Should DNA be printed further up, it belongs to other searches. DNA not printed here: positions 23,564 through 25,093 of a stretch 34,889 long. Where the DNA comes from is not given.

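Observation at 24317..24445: Metal-site motif of the bi-cupin matches methylphosphonate synthase rather than HEPD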

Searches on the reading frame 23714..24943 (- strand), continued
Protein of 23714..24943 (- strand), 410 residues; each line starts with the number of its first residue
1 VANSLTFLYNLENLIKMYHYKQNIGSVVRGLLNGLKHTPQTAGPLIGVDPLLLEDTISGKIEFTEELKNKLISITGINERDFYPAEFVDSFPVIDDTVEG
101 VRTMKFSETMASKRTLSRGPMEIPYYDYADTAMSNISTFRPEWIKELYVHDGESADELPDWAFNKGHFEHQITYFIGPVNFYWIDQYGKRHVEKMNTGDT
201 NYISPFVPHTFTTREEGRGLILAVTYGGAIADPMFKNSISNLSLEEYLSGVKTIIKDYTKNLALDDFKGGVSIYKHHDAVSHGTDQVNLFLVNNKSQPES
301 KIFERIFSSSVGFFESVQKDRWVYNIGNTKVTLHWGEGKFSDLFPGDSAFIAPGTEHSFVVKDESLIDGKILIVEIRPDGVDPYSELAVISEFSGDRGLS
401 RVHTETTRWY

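Call 63: list_cluster_members(proteins=[P0001, P0006, P0017, P0029, P0040, P0045, P0053, P0031, P0057, P0065])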
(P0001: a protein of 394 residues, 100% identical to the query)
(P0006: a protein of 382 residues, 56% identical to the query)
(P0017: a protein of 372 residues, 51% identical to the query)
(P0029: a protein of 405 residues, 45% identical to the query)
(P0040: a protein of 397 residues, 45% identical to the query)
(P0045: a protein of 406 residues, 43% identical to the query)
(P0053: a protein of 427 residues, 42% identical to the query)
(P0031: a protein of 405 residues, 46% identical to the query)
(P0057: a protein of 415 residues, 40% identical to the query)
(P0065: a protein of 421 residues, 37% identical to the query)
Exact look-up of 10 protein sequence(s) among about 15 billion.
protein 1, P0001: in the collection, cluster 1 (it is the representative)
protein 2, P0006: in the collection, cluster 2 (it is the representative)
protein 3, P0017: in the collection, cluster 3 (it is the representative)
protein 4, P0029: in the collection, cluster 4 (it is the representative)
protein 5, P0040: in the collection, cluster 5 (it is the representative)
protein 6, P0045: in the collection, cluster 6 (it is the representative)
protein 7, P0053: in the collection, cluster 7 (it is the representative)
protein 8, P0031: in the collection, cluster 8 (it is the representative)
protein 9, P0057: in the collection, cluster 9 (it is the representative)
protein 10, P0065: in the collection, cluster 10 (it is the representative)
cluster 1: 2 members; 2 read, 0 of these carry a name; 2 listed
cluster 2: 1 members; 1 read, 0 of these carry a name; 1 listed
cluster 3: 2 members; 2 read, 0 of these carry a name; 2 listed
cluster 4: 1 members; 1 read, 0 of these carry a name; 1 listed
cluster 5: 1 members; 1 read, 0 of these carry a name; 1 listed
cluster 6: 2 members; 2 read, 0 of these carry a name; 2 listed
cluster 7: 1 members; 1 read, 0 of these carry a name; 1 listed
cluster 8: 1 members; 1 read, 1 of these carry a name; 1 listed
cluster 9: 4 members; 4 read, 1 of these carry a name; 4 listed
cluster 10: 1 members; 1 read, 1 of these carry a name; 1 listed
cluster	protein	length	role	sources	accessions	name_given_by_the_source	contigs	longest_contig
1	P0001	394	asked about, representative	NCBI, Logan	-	-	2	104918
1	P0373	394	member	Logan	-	-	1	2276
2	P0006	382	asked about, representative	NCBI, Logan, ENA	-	-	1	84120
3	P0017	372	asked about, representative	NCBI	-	-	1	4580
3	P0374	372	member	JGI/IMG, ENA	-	-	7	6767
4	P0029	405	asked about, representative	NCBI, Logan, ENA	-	-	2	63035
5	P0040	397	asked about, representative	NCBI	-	-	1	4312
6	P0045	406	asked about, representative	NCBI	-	-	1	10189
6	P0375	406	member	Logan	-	-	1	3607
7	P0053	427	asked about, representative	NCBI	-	-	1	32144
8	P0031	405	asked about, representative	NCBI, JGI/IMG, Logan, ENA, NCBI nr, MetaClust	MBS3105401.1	hypothetical protein J4234_04040 [Candidatus Woesearchaeota archaeon] | hypothetical protein [Candidatus Woesearchaeota archaeon] | \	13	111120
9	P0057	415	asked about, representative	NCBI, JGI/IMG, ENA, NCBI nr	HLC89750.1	MAG TPA: hypothetical protein VJG65_02195 [Patescibacteria group bacterium] | hypothetical protein [Patescibacteria group bacterium]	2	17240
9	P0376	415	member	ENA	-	-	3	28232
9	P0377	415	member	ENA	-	-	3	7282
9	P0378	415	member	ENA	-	-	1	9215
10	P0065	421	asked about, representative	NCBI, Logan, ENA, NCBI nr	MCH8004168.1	MAG: hypothetical protein IH934_06080 [Nanoarchaeota archaeon] | hypothetical protein [Nanoarchaeota archaeon]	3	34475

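Call 66: search_solved_structures(query=A2, max_evalue=10, show_alignments=5)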
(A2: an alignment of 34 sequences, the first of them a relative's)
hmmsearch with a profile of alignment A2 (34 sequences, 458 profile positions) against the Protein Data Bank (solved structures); distinct sequences matched with E-value up to 10: 68 (the best 60 are shown).
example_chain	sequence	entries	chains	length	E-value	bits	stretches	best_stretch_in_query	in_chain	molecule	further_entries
6b9s_A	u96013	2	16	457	1.9e-175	587.6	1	7-457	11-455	Methylphosphonate synthase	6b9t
6b9r_A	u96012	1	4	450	2.8e-153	514.5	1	6-452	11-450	Hydroxyethylphosphonate dioxygenase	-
4yar_A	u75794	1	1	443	1.7e-23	86.6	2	81-434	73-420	2-hydroxyethylphosphonate dioxygenase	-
3g7d_A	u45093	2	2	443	2.9e-23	85.9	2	81-434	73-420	PhpD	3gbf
3rzz_A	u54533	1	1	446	2e-22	83.1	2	84-434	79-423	Hydroxyethylphoshphonate Dioxygenase (PhpD)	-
1zz6_A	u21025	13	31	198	2.3e-14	56.6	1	229-418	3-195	Hydroxypropylphosphonic Acid Epoxidase | Hydroxyprophylphosphonic Acid Epoxidase | EPOXIDASE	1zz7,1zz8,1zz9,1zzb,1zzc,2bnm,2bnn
4j1x_A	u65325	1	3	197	3e-14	56.2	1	230-418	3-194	Epoxidase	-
5u55_A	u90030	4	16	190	6.4e-12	48.5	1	252-413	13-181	(S)-2-hydroxypropylphosphonic acid epoxidase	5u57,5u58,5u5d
3bs3_A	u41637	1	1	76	0.00034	23.1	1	230-297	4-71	Putative DNA-binding protein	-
3f51_A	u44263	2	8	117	0.00064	22.1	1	234-301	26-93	Clp gene regulator (ClgR)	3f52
2kpj_A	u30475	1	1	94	0.00072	22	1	232-309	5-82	SOS-response transcriptional repressor, LexA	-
3qq6_A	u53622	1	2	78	0.0016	20.8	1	232-302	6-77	HTH-type transcriptional regulator sinR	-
4ich_A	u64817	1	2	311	0.0033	19.8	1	232-336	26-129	Transcriptional regulator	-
2b5a_A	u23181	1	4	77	0.0088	18.4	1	234-298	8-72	C.BclI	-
5woq_A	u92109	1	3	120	0.0094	18.3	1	234-302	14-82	Transcriptional regulator ClgR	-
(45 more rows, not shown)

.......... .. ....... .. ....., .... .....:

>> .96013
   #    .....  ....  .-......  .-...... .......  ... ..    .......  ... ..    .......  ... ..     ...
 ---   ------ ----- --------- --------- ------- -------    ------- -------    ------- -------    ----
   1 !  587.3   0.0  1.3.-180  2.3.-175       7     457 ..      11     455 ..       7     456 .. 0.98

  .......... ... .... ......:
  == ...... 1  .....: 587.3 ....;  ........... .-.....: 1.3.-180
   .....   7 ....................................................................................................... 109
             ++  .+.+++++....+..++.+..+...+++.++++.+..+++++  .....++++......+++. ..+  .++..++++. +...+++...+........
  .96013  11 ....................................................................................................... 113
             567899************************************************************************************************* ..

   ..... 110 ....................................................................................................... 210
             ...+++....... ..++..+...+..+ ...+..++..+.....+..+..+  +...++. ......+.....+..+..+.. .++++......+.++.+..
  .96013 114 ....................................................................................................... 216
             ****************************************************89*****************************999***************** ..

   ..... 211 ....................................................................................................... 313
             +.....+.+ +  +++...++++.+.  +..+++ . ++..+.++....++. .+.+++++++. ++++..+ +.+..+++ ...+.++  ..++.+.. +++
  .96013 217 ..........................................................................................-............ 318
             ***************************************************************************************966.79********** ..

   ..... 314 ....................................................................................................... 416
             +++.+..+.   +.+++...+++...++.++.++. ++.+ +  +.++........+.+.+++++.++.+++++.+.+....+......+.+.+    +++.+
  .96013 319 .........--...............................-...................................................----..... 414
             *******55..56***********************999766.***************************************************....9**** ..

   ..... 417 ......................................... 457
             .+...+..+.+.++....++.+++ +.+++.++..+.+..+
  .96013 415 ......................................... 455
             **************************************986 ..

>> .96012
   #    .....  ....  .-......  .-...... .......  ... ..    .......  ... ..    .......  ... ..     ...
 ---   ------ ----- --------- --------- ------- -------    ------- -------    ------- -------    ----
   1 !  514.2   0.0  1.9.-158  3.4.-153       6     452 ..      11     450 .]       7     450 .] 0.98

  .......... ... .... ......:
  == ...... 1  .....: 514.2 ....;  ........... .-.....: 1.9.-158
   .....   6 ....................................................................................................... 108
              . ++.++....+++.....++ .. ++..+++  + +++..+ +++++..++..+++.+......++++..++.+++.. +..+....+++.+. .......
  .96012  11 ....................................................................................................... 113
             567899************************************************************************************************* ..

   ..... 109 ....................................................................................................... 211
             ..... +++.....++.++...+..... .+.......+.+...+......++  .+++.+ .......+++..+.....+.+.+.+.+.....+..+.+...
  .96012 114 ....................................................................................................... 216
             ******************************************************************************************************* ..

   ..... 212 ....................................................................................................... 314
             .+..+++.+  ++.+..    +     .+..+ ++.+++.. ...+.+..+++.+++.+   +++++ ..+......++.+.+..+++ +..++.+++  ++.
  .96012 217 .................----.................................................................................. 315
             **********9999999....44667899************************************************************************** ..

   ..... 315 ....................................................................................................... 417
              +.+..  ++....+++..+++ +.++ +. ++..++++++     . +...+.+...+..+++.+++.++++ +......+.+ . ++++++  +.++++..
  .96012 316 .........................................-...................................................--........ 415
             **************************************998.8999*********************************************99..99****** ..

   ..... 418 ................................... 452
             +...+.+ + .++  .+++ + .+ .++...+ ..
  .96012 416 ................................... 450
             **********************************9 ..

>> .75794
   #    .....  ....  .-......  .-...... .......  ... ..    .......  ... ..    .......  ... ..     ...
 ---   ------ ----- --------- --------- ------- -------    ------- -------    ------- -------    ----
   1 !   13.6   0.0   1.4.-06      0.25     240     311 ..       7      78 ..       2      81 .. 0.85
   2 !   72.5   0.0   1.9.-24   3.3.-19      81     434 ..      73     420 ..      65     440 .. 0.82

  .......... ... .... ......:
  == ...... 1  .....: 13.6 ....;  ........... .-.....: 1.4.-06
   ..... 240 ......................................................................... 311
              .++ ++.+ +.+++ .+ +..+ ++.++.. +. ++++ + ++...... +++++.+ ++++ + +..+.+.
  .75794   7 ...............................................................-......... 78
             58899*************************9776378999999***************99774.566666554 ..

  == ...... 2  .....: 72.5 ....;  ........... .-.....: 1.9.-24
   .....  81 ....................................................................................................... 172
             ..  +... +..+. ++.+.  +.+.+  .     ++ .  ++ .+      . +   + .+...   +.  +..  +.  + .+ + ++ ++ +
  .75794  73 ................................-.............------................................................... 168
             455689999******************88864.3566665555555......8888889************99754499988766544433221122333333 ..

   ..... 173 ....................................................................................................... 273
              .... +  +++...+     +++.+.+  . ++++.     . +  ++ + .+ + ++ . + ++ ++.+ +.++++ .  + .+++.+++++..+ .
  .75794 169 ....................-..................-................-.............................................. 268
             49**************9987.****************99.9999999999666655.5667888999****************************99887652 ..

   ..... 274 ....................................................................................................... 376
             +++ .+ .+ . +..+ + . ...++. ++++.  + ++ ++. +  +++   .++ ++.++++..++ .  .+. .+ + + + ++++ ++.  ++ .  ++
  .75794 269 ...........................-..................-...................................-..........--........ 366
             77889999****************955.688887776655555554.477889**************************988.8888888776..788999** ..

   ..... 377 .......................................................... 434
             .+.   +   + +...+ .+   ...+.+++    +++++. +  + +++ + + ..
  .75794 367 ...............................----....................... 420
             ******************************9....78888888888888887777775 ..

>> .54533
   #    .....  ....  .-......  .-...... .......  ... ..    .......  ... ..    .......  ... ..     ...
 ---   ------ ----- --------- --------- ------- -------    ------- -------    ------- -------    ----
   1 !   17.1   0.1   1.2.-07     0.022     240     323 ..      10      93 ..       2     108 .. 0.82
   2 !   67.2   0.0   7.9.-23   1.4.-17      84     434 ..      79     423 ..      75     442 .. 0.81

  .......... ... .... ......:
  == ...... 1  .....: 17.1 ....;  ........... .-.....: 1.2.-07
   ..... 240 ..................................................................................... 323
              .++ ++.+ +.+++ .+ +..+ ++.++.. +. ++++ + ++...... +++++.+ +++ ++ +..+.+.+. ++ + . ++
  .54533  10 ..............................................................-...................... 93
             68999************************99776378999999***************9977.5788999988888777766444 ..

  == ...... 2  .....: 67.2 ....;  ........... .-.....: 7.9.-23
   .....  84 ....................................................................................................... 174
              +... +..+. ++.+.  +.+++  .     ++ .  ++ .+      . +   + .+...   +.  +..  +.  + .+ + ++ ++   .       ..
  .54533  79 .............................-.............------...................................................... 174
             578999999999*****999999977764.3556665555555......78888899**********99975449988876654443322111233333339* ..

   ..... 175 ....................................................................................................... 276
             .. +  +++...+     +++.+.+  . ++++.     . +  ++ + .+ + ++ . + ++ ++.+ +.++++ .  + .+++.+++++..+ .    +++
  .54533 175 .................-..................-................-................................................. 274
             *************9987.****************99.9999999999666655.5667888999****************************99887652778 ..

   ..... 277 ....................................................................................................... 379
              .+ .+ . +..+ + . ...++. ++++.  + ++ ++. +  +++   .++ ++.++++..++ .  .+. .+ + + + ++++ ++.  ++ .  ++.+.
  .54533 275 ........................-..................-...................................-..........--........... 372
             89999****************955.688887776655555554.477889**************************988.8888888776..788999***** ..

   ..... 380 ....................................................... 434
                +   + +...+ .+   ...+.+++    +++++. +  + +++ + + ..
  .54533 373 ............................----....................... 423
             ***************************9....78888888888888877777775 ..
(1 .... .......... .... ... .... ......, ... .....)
